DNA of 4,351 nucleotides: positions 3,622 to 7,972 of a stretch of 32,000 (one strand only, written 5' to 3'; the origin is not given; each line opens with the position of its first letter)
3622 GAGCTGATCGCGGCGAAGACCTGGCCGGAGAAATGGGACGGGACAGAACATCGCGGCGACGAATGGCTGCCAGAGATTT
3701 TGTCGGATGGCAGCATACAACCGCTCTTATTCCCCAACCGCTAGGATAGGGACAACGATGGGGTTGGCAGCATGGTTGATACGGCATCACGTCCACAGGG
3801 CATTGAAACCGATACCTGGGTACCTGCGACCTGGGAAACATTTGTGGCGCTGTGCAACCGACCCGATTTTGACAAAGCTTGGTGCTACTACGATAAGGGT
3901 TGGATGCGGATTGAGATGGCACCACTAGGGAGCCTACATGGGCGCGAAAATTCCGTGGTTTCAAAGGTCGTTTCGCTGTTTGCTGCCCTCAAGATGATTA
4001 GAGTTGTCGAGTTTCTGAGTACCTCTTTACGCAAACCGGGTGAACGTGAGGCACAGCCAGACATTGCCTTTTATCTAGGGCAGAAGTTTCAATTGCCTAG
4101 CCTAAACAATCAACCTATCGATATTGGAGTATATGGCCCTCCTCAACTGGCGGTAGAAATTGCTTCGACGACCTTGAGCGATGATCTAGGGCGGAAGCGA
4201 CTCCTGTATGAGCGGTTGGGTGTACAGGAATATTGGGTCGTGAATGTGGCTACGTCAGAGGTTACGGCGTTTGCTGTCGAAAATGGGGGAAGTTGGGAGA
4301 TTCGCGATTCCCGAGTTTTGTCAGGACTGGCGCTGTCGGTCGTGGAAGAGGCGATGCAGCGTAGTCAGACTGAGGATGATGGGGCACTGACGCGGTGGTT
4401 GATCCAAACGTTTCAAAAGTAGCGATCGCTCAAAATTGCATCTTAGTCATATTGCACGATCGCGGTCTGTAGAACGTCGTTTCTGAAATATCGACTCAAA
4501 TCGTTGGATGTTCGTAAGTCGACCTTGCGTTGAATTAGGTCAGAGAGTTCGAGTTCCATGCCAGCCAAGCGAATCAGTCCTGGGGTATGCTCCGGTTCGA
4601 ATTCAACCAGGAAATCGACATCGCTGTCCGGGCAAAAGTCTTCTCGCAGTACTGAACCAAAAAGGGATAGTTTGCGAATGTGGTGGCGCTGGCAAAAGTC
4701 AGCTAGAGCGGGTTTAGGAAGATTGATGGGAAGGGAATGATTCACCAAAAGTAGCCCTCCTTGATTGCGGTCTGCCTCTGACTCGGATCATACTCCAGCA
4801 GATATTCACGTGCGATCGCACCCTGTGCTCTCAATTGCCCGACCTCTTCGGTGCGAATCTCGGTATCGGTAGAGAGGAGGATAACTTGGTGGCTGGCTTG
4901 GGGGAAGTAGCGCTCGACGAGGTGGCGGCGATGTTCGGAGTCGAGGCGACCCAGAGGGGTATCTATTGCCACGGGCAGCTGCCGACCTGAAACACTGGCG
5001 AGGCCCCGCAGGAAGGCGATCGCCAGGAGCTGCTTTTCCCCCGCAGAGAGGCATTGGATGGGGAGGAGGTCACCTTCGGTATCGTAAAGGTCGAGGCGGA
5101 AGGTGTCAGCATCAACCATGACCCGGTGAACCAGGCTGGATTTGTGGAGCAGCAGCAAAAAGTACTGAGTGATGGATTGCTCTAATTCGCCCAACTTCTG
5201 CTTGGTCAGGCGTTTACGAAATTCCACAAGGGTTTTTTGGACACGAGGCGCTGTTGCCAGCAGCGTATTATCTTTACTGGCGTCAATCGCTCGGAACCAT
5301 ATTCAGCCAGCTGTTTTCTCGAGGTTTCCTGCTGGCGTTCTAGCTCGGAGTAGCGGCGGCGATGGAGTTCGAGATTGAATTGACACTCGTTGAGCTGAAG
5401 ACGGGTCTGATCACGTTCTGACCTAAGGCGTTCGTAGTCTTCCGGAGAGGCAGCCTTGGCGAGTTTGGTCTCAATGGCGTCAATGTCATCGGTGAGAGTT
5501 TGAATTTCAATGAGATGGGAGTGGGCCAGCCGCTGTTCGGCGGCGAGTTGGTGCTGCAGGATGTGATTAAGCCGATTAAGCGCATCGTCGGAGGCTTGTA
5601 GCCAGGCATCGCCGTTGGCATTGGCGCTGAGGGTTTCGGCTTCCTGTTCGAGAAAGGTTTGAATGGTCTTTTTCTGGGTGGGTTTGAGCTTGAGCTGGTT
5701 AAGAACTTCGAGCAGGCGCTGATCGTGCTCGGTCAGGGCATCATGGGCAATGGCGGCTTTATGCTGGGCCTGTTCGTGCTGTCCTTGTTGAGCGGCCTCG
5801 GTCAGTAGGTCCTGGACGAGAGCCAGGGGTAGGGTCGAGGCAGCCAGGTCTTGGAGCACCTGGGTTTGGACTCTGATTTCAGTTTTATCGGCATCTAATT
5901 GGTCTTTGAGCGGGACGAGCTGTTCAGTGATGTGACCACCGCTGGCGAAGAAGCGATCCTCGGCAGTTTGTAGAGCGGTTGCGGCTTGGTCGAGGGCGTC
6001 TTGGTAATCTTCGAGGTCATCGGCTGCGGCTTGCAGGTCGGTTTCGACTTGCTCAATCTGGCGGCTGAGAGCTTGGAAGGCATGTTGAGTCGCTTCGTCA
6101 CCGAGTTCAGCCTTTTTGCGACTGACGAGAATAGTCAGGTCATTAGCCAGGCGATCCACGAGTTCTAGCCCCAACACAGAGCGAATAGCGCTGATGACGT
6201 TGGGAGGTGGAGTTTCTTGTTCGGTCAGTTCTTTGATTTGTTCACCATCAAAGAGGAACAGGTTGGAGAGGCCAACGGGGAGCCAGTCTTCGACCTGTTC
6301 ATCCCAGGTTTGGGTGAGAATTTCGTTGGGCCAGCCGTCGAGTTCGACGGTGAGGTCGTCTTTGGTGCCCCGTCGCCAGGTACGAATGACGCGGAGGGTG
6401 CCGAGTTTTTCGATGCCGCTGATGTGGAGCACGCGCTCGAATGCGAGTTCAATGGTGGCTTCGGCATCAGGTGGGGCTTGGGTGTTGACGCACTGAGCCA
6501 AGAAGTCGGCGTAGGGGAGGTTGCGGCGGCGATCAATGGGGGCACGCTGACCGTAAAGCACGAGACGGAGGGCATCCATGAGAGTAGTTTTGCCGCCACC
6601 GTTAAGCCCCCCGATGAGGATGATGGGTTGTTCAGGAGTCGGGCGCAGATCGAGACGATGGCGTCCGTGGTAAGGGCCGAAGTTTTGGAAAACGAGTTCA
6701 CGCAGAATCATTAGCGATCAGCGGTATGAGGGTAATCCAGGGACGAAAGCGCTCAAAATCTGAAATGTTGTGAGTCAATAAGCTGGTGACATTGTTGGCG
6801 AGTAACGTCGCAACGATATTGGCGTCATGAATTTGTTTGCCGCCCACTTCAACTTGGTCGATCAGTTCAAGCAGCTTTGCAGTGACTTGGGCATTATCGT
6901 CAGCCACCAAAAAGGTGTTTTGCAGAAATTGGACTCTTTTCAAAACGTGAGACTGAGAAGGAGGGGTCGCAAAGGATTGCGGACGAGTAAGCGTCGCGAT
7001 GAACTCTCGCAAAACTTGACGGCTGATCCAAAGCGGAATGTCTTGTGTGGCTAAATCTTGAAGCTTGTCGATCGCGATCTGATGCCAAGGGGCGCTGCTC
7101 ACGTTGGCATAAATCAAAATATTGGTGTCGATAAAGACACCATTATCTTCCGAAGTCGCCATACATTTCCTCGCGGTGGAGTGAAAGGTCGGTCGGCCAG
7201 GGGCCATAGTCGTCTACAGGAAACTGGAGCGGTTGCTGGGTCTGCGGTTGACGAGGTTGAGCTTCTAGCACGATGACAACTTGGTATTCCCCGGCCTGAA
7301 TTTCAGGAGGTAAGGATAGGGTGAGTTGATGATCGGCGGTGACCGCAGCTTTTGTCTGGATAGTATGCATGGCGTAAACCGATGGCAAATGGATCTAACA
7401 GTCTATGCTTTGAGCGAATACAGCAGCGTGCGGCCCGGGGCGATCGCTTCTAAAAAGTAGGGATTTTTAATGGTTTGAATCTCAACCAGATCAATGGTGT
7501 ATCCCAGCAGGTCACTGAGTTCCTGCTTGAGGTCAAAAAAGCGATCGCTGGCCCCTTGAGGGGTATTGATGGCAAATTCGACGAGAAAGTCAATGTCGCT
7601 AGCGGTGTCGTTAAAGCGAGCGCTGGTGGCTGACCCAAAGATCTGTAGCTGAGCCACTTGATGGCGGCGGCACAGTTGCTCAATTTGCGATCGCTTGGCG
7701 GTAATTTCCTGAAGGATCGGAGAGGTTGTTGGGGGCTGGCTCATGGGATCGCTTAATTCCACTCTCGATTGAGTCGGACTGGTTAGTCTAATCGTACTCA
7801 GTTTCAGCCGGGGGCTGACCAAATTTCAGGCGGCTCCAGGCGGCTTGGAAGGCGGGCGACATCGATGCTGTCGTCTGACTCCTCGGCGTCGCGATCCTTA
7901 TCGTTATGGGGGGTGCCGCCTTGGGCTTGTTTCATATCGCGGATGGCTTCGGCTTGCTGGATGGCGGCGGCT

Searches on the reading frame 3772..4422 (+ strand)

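Call 78: search_protein_families(library=padloc, proteins=[window:3772-4422:+], max_evalue=0.00001)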
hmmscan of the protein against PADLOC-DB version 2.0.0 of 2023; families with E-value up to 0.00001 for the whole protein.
window:3772-4422:+ (216 aa): 4 families
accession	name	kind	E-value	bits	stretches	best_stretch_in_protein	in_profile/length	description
PDLC04943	PDC-S17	-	5.4e-14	50.1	1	19-111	23-115/199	-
PDLC04832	PDC-S03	-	2.4e-12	45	1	119-179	101-162/188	-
PDLC04833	PDC-S03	-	4.1e-10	37.5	1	91-172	93-174/207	-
PDLC04835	PDC-S03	-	4.5e-09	34.1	1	92-161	79-148/207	-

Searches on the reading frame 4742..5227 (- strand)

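Call 78: search_protein_families(library=padloc, proteins=[window:4742-5227:-], max_evalue=0.00001)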
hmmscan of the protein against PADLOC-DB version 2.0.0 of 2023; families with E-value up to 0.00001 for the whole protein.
window:4742-5227:- (161 aa): 51 families (the best 25 are shown)
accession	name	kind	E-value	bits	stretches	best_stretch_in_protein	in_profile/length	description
PDLC02668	DndD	-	4.5e-76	255.2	1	2-161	502-659/659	DndD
PDLC02731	PbeC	-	2e-71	239.7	1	2-147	501-644/645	PbeC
PDLC02740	PbeC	-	3.9e-68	228.8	1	2-152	499-647/648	PbeC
PDLC02667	DndD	-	4.2e-63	212.2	1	2-161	499-656/657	DndD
PDLC02663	DndD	-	6.3e-62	208.3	1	2-161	515-672/675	DndD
PDLC02756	PbeC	-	8.1e-57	191.6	1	2-146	501-643/643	PbeC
PDLC02754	PbeC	-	1.8e-37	127.3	1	3-152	498-645/646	PbeC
PDLC02664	DndD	-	2.4e-37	126.8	1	3-160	506-661/662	DndD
PDLC02665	DndD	-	5.3e-36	122.5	1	6-160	493-645/645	DndD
PDLC02735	PbeC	-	7.5e-36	122.1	1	2-146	510-652/652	PbeC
PDLC02752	PbeC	-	7.7e-33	112.1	1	3-152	492-639/644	PbeC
PDLC02666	DndD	-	3.2e-27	93.4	1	8-160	517-664/665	DndD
PDLC02733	PbeC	-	1.3e-26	91.2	1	7-146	533-667/672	PbeC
PDLC02738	PbeC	-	1.5e-26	91.2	1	3-146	529-669/673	PbeC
PDLC02736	PbeC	-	2.1e-25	87.3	1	14-146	544-672/685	PbeC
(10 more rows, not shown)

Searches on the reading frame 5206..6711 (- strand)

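Call 77: search_protein_families(library=pfam, proteins=[window:5206-6711:-], max_evalue=0.00001)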
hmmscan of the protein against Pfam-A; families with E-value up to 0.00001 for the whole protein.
window:5206-6711:- (501 aa): 2 families
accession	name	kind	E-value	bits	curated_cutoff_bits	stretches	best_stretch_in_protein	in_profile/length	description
PF13476.12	AAA_23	-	2.2e-17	64.8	27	1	6-246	2-169/201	AAA domain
PF13555.12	AAA_29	-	8.9e-07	29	27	1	3-56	1-50/61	P-loop containing region of AAA domain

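Call 78: search_protein_families(library=padloc, proteins=[window:5206-6711:-], max_evalue=0.00001)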
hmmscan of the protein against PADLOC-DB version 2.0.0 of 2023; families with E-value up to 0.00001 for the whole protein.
window:5206-6711:- (501 aa): 44 families (the best 25 are shown)
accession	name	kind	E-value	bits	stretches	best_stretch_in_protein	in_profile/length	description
PDLC02731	PbeC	-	8e-142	472.3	1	1-480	1-484/645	PbeC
PDLC02740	PbeC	-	5.5e-127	423.3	1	1-471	1-469/648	PbeC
PDLC02668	DndD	-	6e-122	406.8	1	1-470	1-471/659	DndD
PDLC02756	PbeC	-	3e-85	285.5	1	1-471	1-475/643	PbeC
PDLC02667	DndD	-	2.2e-78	262.6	1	1-470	1-472/657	DndD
PDLC02663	DndD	-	1.4e-76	256.8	1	1-468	1-486/675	DndD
PDLC02665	DndD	-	2.6e-49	166.5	1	1-453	1-441/645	DndD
PDLC02754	PbeC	-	1.5e-48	163.9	1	4-379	4-380/646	PbeC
PDLC02752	PbeC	-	1.9e-31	107.4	1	1-427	1-417/644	PbeC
PDLC02735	PbeC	-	2.6e-31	107.1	2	134-471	143-484/652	PbeC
PDLC02741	PbeC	-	1.7e-28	97.6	1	1-469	1-466/644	PbeC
PDLC02664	DndD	-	1.2e-27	94.7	1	1-343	1-354/662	DndD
PDLC02714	PbeC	-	1.6e-26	91.3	1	1-471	1-472/651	PbeC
PDLC02747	PbeC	-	8.2e-24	82.4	1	3-471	3-489/632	PbeC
PDLC02750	PbeC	-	1.1e-23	81.7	1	1-316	1-304/629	PbeC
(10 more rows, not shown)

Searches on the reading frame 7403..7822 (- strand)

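Call 78: search_protein_families(library=padloc, proteins=[window:7403-7822:-], max_evalue=0.00001)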
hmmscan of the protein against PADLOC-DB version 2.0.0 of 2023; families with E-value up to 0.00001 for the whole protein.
window:7403-7822:- (139 aa): 4 families
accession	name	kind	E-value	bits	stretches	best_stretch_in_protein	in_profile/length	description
PDLC04905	PDC-S09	-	1.1e-29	100.8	1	39-135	4-99/101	-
PDLC04902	PDC-S09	-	1.8e-20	71.1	1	39-127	4-88/97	-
PDLC04904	PDC-S09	-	3.6e-17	60.5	1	36-120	5-85/104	-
PDLC04906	PDC-S09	-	1.3e-15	55.6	1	43-127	11-91/98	-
